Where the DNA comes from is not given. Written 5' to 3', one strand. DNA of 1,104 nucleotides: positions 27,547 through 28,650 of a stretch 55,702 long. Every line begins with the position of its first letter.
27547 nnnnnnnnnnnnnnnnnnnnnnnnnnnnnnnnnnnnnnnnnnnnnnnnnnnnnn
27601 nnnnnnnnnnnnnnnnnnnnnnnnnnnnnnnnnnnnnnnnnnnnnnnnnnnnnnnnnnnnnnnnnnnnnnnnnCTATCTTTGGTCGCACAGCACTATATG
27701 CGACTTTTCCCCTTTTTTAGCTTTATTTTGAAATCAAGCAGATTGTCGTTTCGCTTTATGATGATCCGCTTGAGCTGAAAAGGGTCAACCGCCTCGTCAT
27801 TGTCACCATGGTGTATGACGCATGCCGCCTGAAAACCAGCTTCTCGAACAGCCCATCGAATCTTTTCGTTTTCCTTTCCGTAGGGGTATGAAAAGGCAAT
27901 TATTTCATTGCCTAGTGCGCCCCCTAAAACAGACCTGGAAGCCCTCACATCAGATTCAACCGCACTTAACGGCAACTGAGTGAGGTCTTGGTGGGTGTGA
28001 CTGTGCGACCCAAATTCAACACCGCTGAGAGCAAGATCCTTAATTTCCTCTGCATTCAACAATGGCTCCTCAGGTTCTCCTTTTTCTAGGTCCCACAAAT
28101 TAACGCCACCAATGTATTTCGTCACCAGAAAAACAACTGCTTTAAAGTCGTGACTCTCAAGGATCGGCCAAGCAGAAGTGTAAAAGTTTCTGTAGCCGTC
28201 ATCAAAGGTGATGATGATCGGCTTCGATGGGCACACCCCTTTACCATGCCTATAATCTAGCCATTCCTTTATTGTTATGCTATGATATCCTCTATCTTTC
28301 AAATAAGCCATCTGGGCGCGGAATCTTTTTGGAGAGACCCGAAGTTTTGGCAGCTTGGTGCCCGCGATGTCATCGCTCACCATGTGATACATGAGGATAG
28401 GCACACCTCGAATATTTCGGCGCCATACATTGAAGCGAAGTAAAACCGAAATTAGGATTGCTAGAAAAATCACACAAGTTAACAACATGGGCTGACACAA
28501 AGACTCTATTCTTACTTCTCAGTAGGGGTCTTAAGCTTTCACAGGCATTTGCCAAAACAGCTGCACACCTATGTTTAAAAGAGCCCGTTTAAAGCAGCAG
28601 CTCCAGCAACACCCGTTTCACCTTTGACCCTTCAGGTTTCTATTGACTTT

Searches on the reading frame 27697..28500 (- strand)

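Call 65: search_protein_families(library=pfam, proteins=[window:27697-28500:-], max_evalue=0.00001)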
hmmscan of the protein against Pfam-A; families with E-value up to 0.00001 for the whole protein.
window:27697-28500:- (268 aa): 1 family
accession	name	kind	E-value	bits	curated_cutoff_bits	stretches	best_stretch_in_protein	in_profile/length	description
PF01522.26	Polysacc_deac_1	-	2e-26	92.8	23.1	1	91-225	5-123/124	Polysaccharide deacetylase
